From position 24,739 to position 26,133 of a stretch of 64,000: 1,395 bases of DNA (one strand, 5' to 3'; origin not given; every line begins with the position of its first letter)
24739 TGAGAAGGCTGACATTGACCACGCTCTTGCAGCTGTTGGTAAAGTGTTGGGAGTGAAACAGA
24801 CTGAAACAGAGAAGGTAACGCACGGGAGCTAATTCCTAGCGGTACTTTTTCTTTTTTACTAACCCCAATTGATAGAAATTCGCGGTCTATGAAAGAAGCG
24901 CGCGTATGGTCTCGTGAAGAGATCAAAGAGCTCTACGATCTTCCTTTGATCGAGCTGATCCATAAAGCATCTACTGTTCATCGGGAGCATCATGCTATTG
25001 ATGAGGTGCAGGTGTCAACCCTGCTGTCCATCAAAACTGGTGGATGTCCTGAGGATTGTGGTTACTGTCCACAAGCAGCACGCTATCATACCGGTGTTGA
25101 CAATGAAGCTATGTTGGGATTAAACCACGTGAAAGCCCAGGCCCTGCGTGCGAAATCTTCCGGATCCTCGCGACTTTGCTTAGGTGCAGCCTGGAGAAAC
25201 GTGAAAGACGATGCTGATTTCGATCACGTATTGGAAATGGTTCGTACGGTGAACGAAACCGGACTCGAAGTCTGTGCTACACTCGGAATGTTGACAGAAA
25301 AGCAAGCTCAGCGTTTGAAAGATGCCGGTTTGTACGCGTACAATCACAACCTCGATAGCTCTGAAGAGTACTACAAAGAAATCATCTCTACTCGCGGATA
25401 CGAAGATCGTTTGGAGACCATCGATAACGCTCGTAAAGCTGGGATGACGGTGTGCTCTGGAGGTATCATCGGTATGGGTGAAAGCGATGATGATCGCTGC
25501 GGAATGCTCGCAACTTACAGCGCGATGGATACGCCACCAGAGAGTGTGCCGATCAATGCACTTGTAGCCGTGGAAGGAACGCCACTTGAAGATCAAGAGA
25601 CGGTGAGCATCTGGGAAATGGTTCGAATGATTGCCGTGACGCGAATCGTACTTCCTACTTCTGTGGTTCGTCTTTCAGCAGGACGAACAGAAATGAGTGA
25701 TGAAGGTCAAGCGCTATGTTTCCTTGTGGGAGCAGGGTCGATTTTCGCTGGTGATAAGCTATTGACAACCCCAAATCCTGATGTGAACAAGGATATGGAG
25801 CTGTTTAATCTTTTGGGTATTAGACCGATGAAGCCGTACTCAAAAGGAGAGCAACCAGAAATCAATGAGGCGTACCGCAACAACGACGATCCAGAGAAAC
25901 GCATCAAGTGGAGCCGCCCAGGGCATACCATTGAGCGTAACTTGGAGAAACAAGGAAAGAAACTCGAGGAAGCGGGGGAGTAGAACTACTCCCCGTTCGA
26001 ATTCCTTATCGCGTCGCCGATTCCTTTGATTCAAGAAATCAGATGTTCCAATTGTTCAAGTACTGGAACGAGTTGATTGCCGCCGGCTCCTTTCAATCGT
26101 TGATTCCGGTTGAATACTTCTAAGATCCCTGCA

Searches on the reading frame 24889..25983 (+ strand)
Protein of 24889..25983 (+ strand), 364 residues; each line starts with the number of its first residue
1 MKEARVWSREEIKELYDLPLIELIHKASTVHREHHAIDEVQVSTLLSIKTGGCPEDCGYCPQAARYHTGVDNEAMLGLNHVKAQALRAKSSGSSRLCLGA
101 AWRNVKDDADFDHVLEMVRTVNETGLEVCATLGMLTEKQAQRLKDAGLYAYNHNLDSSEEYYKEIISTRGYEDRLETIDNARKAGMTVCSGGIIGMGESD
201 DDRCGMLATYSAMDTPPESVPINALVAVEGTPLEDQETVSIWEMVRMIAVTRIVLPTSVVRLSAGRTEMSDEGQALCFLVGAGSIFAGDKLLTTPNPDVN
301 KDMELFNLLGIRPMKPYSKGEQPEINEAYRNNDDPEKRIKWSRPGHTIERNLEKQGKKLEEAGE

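Call 27: search_protein_families(library=pfam, proteins=[window:24889-25983:+], max_evalue=0.001)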
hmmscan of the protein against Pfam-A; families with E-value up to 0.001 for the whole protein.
window:24889-25983:+ (364 aa): 2 families
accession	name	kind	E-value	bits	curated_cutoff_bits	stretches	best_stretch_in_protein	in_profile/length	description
PF06968.18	BATS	-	7.8e-27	93.7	22.2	1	221-311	1-87/88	Biotin and Thiamin Synthesis associated domain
PF04055.27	Radical_SAM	-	8.6e-21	75.3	29.5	1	48-204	2-160/166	Radical SAM superfamily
